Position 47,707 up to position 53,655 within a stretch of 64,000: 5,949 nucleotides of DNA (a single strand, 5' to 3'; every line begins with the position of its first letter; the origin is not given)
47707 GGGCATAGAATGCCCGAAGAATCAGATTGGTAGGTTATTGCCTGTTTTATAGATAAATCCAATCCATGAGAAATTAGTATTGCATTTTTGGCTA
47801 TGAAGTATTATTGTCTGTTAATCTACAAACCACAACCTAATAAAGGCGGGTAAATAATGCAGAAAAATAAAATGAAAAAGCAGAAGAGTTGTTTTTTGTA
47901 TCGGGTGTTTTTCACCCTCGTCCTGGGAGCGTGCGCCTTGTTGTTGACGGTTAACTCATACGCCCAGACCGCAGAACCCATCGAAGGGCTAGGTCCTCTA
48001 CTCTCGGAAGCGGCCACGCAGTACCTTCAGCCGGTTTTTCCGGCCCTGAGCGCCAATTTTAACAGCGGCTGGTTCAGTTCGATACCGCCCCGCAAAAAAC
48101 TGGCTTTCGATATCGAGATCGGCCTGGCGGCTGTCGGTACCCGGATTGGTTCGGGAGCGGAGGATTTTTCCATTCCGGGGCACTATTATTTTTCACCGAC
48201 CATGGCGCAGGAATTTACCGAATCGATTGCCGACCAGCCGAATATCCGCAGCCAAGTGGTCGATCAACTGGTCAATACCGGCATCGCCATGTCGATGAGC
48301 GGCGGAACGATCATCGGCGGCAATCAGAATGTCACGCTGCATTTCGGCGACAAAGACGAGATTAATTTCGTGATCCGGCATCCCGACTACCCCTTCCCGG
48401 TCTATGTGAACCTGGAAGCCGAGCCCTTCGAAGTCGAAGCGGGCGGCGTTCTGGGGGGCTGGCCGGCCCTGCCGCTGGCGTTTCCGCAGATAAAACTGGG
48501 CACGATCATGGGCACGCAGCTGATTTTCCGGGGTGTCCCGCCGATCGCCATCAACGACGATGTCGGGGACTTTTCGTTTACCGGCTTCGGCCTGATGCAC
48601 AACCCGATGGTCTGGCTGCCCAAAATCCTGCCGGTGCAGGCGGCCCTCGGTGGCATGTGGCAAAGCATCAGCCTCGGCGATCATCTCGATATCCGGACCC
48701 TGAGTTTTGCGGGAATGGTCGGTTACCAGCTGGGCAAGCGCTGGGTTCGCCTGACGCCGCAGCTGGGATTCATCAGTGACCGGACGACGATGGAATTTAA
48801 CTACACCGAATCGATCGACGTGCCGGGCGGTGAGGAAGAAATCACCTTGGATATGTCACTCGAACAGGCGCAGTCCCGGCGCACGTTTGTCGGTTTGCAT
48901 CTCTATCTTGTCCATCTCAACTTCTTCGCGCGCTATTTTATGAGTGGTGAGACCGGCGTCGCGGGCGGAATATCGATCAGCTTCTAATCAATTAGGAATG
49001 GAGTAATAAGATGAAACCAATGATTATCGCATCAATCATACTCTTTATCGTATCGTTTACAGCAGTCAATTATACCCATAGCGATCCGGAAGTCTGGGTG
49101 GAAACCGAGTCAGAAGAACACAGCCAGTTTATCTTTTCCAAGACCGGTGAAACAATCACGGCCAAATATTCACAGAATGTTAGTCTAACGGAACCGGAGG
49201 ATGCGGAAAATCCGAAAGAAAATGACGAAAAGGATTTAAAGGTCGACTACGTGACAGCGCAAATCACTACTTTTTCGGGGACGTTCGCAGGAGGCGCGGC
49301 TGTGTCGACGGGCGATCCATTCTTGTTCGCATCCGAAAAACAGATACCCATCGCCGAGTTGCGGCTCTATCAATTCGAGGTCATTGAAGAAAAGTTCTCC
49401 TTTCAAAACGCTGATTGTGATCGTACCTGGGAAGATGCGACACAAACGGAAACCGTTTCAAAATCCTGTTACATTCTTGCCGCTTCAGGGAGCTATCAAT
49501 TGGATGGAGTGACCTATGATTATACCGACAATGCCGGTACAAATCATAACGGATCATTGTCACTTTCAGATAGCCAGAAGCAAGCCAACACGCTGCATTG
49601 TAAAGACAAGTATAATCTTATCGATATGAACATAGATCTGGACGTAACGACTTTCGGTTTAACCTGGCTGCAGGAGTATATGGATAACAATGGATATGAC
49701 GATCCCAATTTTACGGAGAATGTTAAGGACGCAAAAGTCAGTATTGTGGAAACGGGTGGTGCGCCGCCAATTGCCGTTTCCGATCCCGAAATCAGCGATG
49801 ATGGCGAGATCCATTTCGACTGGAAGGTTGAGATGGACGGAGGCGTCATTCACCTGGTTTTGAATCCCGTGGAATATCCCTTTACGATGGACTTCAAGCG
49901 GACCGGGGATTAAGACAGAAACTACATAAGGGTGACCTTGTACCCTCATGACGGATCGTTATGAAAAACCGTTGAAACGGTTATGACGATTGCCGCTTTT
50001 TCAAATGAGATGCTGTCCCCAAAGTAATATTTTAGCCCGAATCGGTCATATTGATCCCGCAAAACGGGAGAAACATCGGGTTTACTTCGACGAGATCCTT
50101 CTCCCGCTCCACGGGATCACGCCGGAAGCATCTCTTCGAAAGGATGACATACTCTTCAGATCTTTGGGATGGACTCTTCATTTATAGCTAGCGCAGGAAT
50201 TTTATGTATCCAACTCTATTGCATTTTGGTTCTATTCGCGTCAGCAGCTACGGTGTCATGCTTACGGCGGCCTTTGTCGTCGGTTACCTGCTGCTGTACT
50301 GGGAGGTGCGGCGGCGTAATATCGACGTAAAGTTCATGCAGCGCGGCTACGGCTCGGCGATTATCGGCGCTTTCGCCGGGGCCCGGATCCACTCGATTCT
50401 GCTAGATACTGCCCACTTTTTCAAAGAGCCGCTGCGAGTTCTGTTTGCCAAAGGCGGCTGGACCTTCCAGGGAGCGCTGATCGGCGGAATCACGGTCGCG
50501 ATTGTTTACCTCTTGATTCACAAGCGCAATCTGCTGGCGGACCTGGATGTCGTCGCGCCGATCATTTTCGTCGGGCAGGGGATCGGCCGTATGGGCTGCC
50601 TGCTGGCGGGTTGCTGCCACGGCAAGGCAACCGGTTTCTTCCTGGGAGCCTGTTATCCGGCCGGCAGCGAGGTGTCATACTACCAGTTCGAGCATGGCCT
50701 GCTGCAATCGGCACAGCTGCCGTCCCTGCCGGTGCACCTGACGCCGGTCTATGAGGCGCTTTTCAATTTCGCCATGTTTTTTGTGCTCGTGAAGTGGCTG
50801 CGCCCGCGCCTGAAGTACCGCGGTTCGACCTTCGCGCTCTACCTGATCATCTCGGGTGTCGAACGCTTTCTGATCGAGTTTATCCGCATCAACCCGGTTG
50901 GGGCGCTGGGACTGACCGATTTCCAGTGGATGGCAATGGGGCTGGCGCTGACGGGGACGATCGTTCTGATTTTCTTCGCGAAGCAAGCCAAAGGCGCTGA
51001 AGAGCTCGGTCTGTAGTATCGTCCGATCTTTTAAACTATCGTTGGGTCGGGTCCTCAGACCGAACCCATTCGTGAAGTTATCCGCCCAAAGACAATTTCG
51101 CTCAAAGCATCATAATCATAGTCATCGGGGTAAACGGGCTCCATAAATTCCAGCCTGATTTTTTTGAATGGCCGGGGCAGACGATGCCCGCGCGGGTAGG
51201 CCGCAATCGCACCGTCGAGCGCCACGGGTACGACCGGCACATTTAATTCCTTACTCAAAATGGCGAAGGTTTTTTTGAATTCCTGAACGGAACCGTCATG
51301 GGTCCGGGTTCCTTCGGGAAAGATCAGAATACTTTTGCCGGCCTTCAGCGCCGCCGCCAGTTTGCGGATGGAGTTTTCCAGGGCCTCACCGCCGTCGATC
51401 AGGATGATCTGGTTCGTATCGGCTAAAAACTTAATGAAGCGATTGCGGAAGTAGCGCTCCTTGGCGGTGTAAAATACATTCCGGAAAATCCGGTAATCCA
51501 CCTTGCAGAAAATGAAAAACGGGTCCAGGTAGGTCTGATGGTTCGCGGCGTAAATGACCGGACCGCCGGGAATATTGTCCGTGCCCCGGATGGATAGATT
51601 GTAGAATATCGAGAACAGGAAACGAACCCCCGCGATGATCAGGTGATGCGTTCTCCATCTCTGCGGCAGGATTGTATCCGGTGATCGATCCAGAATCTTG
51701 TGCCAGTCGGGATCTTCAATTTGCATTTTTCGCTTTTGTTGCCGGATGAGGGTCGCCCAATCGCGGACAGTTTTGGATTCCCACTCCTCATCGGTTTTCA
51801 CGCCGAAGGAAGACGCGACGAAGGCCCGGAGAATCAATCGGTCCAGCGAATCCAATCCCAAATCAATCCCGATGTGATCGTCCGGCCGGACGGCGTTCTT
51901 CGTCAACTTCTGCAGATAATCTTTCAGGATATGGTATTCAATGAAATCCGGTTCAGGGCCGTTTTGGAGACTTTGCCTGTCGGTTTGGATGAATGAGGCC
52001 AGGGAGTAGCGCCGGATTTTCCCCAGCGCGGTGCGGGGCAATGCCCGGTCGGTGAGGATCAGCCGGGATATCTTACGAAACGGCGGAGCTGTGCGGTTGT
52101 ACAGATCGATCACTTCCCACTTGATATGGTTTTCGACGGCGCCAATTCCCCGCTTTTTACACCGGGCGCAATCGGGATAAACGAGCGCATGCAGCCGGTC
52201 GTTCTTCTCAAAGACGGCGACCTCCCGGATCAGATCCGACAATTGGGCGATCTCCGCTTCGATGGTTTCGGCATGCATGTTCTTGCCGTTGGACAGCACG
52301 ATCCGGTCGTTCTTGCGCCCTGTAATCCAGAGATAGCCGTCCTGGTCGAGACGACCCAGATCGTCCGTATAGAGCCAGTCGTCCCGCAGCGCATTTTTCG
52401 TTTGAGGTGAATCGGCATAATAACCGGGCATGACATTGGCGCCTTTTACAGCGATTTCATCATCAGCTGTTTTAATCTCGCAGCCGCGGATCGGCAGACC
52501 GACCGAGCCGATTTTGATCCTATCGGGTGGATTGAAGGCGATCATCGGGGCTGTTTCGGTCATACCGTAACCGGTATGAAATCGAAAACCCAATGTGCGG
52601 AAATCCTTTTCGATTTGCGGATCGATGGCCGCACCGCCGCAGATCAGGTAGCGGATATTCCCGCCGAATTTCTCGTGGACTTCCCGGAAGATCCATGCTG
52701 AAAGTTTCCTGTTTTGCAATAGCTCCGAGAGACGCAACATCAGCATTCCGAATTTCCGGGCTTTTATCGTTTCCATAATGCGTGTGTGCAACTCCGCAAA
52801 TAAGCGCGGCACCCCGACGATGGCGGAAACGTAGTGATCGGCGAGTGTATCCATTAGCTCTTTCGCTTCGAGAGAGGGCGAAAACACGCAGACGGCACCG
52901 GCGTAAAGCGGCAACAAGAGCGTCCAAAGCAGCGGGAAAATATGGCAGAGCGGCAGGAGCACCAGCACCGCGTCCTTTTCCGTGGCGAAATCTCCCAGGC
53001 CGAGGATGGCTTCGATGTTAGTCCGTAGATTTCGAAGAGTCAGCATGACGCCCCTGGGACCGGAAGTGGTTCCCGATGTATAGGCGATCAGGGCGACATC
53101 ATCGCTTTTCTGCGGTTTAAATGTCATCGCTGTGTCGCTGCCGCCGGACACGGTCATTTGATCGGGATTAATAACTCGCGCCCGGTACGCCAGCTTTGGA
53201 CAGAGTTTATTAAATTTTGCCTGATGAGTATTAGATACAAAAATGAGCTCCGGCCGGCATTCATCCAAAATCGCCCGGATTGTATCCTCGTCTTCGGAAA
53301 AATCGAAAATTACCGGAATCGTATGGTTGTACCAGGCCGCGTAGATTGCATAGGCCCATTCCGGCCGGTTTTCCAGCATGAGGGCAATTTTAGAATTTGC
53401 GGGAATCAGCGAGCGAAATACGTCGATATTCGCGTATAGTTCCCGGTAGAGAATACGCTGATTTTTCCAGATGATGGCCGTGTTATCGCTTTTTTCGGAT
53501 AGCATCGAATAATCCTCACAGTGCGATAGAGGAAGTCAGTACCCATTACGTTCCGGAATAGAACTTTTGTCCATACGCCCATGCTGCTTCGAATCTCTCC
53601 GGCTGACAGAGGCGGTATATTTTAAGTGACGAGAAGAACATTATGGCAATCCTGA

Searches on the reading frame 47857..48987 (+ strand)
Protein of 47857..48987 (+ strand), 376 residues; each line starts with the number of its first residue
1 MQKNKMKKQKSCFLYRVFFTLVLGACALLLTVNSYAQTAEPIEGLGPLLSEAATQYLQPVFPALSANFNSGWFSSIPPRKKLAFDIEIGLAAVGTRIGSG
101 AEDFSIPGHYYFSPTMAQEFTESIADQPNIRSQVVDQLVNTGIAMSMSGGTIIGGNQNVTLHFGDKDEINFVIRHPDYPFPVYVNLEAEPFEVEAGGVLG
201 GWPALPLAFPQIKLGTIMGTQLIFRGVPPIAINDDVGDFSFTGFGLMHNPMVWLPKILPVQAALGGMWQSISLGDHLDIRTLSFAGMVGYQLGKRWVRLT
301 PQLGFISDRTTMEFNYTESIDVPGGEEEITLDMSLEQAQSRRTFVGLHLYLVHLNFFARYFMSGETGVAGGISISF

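Call 54: search_protein_families(library=pfam, proteins=[window:47857-48987:+], max_evalue=0.00001)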
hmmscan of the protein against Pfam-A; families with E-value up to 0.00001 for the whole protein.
window:47857-48987:+ (376 aa): 1 family
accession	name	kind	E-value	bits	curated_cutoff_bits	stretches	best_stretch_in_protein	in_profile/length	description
PF20230.4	DUF6588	-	2.5e-28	99.6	27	1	20-376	6-319/319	Family of unknown function (DUF6588)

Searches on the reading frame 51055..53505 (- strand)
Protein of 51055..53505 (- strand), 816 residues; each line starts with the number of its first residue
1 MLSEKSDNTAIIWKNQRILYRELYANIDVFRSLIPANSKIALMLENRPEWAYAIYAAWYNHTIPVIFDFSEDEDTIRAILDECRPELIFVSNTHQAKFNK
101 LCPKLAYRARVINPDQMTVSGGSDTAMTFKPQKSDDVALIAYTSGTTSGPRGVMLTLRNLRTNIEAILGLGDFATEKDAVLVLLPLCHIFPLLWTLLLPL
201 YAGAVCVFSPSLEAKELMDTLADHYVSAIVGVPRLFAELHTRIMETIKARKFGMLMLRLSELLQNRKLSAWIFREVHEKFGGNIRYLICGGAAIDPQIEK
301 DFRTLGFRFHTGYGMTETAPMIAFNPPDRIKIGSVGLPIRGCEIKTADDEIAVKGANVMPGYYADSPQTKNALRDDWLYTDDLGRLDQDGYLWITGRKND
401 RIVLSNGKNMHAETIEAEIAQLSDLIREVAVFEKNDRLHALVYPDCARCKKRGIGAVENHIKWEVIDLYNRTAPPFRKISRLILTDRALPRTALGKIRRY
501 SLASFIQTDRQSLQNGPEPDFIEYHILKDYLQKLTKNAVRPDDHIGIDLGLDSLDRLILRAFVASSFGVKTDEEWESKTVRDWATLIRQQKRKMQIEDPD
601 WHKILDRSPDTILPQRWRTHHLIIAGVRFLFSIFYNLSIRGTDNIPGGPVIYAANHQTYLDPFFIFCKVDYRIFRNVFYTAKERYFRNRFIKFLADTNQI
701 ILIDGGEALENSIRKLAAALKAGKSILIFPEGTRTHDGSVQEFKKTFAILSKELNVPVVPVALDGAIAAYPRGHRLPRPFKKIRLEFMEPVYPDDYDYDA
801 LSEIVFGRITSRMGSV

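Call 54: search_protein_families(library=pfam, proteins=[window:51055-53505:-], max_evalue=0.00001)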
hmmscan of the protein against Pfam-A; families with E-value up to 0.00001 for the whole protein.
window:51055-53505:- (816 aa): 3 families
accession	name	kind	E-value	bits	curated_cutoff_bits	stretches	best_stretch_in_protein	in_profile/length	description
PF00501.34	AMP-binding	-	1.6e-59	202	29.9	1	5-363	8-384/384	AMP-binding enzyme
PF01553.26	Acyltransferase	-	3.3e-24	85.6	23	1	638-763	3-131/132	Acyltransferase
PF23562.2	AMP-binding_C_3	-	4.5e-08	33.9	20.8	1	400-500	2-106/124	AMP-binding enzyme C-terminal domain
